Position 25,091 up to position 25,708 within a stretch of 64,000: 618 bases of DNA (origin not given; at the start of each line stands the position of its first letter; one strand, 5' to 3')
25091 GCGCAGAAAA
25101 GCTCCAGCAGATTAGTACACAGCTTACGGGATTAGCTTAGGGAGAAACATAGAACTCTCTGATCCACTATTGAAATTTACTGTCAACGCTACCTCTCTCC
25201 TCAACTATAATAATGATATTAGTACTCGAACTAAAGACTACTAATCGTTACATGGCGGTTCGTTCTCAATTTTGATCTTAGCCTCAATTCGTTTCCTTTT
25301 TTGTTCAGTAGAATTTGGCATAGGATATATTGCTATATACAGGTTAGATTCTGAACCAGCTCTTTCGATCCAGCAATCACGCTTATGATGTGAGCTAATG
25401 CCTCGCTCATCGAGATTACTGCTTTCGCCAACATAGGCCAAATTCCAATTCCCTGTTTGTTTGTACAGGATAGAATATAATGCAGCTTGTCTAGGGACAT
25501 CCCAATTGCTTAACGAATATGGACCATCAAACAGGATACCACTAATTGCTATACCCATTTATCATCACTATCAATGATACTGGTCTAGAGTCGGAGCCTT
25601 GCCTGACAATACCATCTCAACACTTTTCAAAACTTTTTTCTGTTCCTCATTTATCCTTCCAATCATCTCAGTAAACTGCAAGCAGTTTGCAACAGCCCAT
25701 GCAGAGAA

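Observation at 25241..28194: Divergent four-gene cassette: GIY-YIG-like + DUF72 | beta-CASP metallo-beta-lactamase + DUF72-like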

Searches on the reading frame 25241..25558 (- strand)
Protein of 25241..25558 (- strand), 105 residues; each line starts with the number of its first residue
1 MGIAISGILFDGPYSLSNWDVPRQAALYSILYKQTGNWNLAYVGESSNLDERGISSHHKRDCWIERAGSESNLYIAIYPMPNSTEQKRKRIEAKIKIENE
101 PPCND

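Call 4: search_protein_families(library=pfam, proteins=[window:25241-25558:-], max_evalue=0.1)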
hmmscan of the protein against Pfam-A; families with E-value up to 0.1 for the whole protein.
window:25241-25558:- (105 aa): 1 family
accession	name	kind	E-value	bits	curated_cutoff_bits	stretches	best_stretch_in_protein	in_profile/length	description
PF01541.30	GIY-YIG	-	0.079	13.7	22.6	1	27-66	4-40/78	GIY-YIG catalytic domain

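Call 5: search_protein_families(library=ncbifam, proteins=[window:25241-25558:-], max_evalue=0.1)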
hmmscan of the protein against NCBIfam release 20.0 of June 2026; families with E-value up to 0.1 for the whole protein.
window:25241-25558:- (105 aa): 0 families

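Call 33: find_homologous_proteins(query=window:25241-25558:-, max_evalue=0.01)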
Query window:25241-25558:- (105 aa): 12 proteins with E <= 0.01 among 12 candidates.
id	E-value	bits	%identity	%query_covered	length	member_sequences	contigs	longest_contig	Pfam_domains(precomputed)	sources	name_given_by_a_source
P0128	5.6e-66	237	100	100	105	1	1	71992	-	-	-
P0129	1.1e-51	191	79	99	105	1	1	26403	-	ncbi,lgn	ncbi:MAG: hypothetical protein ACE5KA_03095 [Nitrososphaerales archaeon]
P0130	7.3e-51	189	76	100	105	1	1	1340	-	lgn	-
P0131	6.9e-49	182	80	99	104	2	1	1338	-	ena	-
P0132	2.7e-47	177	73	100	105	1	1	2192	-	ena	-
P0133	3.1e-46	174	70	100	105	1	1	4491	-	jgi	jgi:hypothetical protein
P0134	1.6e-45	171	72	99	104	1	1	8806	-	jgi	jgi:hypothetical protein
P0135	6.0e-45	170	70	100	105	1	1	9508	-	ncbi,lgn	-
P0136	1.2e-44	169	70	100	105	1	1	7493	-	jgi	-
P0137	1.0e-43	166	70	100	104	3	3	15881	-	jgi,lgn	jgi:hypothetical protein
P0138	1.6e-43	165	70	100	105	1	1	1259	-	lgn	-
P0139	3.6e-23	100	47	100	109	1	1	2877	-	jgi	jgi:hypothetical protein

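Call 34: find_encoding_contigs(protein=P0129, flank=8000, max_places=2)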
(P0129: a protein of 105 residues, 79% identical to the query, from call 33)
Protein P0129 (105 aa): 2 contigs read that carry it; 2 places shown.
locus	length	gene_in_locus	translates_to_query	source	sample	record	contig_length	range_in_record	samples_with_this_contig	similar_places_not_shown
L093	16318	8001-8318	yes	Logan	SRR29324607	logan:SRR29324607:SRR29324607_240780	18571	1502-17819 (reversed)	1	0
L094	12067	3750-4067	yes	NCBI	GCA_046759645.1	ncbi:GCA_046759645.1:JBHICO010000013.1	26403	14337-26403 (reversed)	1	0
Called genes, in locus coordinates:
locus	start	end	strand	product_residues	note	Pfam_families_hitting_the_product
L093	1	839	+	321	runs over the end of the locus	PF22023:Pus10_THUMP_arc, PF21238:Pus10_C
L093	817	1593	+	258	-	-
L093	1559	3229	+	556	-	PF18765:Polbeta (weak)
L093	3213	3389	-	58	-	PF01599:Ribosomal_S27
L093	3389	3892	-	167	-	PF01282:Ribosomal_S24e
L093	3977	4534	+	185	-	PF03745:DUF309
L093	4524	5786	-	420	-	PF01676:Metalloenzyme, PF10143:PhosphMutase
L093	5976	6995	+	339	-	PF01230:HIT (faint), PF16268:DUF4921 (weak), PF02744:GalP_UDP_tr_C (weak)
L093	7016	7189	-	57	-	-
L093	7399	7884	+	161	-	-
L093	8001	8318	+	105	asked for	-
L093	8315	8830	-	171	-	-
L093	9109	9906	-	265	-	PF00142:Fer4_NifH, PF01656:CbiA, PF02374:ArsA_ATPase (weak), PF06564:CBP_BcsQ, PF09140:MipZ, PF10609:ParA, PF13614:AAA_31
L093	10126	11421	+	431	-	PF07690:MFS_1, PF12832:MFS_1_like, PF07690:MFS_1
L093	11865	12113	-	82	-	-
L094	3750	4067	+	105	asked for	-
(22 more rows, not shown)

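Call 35: find_encoding_contigs(protein=P0137, flank=8000, max_places=3)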
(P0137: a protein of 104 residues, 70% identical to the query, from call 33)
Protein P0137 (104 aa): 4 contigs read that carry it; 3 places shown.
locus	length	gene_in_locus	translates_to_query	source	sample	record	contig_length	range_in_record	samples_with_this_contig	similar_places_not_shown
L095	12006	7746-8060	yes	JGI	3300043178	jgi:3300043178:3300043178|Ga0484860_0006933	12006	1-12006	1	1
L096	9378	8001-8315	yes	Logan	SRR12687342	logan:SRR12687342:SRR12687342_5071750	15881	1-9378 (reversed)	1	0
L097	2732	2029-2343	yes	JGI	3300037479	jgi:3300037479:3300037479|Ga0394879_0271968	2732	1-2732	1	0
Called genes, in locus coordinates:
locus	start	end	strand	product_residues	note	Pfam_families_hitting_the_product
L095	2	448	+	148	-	?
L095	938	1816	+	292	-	PF13483:Lactamase_B_3, PF12706:Lactamase_B_2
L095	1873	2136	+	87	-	PF01176:eIF-1a (weak)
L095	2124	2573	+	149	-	PF01850:PIN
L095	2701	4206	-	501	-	PF00753:Lactamase_B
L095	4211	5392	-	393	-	PF00089:Trypsin, PF13365:Trypsin_2, PF13180:PDZ_2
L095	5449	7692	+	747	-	-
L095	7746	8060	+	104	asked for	-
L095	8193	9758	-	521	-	PF00291:PALP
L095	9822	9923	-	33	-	-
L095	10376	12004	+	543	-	?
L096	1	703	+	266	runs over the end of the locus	-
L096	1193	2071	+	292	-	PF13483:Lactamase_B_3, PF12706:Lactamase_B_2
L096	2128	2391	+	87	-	PF01176:eIF-1a (weak)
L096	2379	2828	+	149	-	PF01850:PIN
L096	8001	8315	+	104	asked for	-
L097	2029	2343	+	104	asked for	-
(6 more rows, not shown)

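Call 36: find_encoding_contigs(protein=P0135, flank=8000, max_places=2)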
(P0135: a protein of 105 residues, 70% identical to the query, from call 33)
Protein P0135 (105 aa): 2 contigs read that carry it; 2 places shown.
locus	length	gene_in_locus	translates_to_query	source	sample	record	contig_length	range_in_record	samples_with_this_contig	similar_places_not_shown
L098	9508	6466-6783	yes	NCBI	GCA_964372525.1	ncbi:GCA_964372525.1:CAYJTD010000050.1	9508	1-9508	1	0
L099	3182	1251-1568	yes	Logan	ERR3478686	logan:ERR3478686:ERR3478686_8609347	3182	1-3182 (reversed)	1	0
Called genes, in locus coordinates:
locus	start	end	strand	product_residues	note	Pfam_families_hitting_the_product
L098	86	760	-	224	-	PF00154:RecA_N, PF06745:ATPase (weak), PF08423:Rad51, PF13481:AAA_25 (faint)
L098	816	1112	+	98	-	PF01423:LSM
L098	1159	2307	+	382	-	PF00438:S-AdoMet_synt_N, PF02772:S-AdoMet_synt_M, PF02773:S-AdoMet_synt_C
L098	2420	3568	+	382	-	PF01888:CbiD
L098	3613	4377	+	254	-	PF01996:F420_ligase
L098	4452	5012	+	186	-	-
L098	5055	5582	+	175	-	-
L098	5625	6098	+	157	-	-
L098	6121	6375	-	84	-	-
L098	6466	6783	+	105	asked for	-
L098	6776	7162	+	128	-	-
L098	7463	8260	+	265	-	PF06778:Chlor_dismutase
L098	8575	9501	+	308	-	PF00665:rve, PF13683:rve_3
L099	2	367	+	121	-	?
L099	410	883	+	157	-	-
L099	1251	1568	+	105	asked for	-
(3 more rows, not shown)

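Call 39: search_protein_families(library=pfam, alignment_id=A2, max_evalue=1)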
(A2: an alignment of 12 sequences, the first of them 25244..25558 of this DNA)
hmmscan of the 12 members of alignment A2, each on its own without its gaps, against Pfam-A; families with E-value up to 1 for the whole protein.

A. member 1, window:25244-25558:- (105 aa): 1 family
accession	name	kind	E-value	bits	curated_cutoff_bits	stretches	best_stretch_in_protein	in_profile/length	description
PF01541.30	GIY-YIG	-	0.079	13.7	22.6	1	27-66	4-40/78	GIY-YIG catalytic domain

B. families by the number of members that match (of 12 scanned): 6 families
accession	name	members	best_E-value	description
PF01541.30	GIY-YIG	5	0.042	GIY-YIG catalytic domain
PF06848.17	Disaggr_repeat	1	0.012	Disaggregatase related repeat domain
PF24940.1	Fn3_Dep-1_5th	1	0.047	Dep-1 fifth Fn3-like domain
PF20815.3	GIY_YIG_2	1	0.054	GIY-YIG catalytic domain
PF22925.3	TS_C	1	0.12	Trans-sialidase, C-terminal domain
PF23104.1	Zf-C2H2_ZNF451_6th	1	0.32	Sixth Zinc fingers C2H2 type, ZNF451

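Call 42: predict_structure(alignment_id=A2)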
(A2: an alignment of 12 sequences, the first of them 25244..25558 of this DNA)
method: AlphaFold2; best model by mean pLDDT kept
length: 105 residues; sequences in the alignment: 12
mean_pLDDT: 92.7   pTM: 0.85
mean pLDDT of the five models: 92.7, 91.1, 90.1, 89.7, 89.5
residues with pLDDT >= 90: 83; 70-90: 22; 50-70: 0; < 50: 0
segments of 3 or more residues with pLDDT < 50: none
pLDDT, mean of each block of 10 residues (from residue 1): 92 89 91 92 93 91 95 95 94 96 92
secondary structure, 60 per line:
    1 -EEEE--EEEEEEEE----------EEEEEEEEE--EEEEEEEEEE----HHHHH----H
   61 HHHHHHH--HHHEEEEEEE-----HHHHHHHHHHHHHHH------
elements in order: E2-5 E8-15 E26-34 E37-46 H51-55 H60-67 E73-79 H85-99

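Call 45: fold_search(model_id=the predicted structure, library=pdb)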
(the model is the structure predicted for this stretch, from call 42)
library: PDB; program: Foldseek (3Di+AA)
matches with E <= 10: 571; with E <= 0.001: 0
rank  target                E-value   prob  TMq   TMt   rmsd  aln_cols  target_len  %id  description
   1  1yd3                  1.7e-03  1.00  0.54  0.62   3.5        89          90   18  Crystal structure of the GIY-YIG N-terminal endonuclease domain of UvrC from Thermotoga maritima: Point mutant Y43F boun (released 2005-03-01)
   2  1yd2                  1.9e-03  1.00  0.52  0.60   3.7        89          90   18  Crystal structure of the GIY-YIG N-terminal endonuclease domain of UvrC from Thermotoga maritima: Point mutant Y19F boun (released 2005-03-01)
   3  1yd6_C                2.7e-03  1.00  0.58  0.64   3.3        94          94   20  Crystal structure of the GIY-YIG N-terminal endonuclease domain of UvrC from Bacillus caldotenax (released 2005-03-01)
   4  1yd4                  2.7e-03  1.00  0.54  0.62   3.5        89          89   17  Crystal structure of the GIY-YIG N-terminal endonuclease domain of UvrC from Thermotoga maritima: Point mutant Y29F boun (released 2005-03-01)
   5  1yd5                  3.1e-03  1.00  0.52  0.60   3.7        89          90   18  Crystal structure of the GIY-YIG N-terminal endonuclease domain of UvrC from Thermotoga maritima: Point mutant N88A boun (released 2005-03-01)
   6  1yd6_B                4.4e-03  1.00  0.54  0.63   3.6        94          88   20  Crystal structure of the GIY-YIG N-terminal endonuclease domain of UvrC from Bacillus caldotenax (released 2005-03-01)
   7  1yd6_A                1.7e-02  1.00  0.56  0.61   3.4        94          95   19  Crystal structure of the GIY-YIG N-terminal endonuclease domain of UvrC from Bacillus caldotenax (released 2005-03-01)
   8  3mx4_D                5.7e-02  0.99  0.61  0.34   4.0       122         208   11  DNA binding and cleavage by the GIY-YIG endonuclease R.Eco29KI inactive variant E142Q (released 2010-09-08)
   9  3mx4_C                6.0e-02  0.99  0.62  0.34   3.9       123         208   13  DNA binding and cleavage by the GIY-YIG endonuclease R.Eco29KI inactive variant E142Q (released 2010-09-08)
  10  3nic_C                6.0e-02  0.97  0.58  0.31   7.2       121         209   12  DNA binding and cleavage by the GIY-YIG endonuclease R.Eco29kI inactive variant Y49F (released 2010-09-08)
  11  3mx1                  6.8e-02  0.98  0.60  0.33   5.1       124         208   13  The structure of GIY-YIG endonuclease R.Eco29kI (released 2010-09-08)
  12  3nic_E                7.7e-02  0.97  0.59  0.32   7.6       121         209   14  DNA binding and cleavage by the GIY-YIG endonuclease R.Eco29kI inactive variant Y49F (released 2010-09-08)
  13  3mx4_E                1.0e-01  0.96  0.58  0.31   7.3       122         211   15  DNA binding and cleavage by the GIY-YIG endonuclease R.Eco29KI inactive variant E142Q (released 2010-09-08)
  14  3mx4_F                1.1e-01  0.97  0.61  0.33   3.9       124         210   14  DNA binding and cleavage by the GIY-YIG endonuclease R.Eco29KI inactive variant E142Q (released 2010-09-08)
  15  3nic_A                1.1e-01  0.95  0.59  0.32   8.0       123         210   13  DNA binding and cleavage by the GIY-YIG endonuclease R.Eco29kI inactive variant Y49F (released 2010-09-08)
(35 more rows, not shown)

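Call 61: find_related_loci(query=A2, collection=viral_contigs, flank=5000)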
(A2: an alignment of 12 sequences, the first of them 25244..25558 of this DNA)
Query A2 (105 aa) in viral_contigs; peptide patterns used: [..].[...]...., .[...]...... (x = any residue, [..] = any of these).
101 stretches matched a pattern, but none encodes a relative of the query by tblastn (E <= 1e-3).

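Call 75: find_encoding_contigs(protein=P0134, flank=6000, max_places=2)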
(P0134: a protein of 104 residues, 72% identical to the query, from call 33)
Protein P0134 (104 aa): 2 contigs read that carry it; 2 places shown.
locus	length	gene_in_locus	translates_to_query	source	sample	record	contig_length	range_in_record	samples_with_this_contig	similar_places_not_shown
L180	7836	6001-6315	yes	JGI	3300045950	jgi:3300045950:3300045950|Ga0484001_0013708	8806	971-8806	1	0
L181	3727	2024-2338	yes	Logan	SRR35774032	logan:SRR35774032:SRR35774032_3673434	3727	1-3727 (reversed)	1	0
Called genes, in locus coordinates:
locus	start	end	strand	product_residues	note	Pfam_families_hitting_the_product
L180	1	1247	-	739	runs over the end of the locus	?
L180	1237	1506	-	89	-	-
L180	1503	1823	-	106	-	-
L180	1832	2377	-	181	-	PF12917:YfbR-like, PF13023:HD_3, PF01966:HD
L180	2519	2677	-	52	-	-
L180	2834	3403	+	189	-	PF01923:Cob_adeno_trans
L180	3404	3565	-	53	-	-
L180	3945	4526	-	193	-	-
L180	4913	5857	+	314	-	PF00353:HemolysinCabind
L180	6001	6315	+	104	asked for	-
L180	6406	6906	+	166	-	-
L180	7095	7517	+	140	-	-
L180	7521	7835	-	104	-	?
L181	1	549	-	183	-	?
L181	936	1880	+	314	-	PF00353:HemolysinCabind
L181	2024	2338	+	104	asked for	-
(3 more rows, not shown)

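Call 76: find_encoding_contigs(protein=P0136, flank=6000, max_places=2)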
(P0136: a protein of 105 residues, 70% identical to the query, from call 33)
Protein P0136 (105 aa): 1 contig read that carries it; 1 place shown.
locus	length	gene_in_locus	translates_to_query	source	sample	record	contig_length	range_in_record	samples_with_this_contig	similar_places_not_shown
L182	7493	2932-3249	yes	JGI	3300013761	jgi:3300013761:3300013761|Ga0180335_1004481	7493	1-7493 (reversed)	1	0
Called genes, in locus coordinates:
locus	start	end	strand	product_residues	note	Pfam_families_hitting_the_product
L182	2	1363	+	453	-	?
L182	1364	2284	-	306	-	PF13412:HTH_24 (weak), PF08279:HTH_11 (weak), PF02310:B12-binding (faint), PF02607:B12-binding_2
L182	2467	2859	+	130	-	-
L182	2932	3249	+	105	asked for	-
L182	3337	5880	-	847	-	PF02369:Big_1 (weak)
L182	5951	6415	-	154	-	-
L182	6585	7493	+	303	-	?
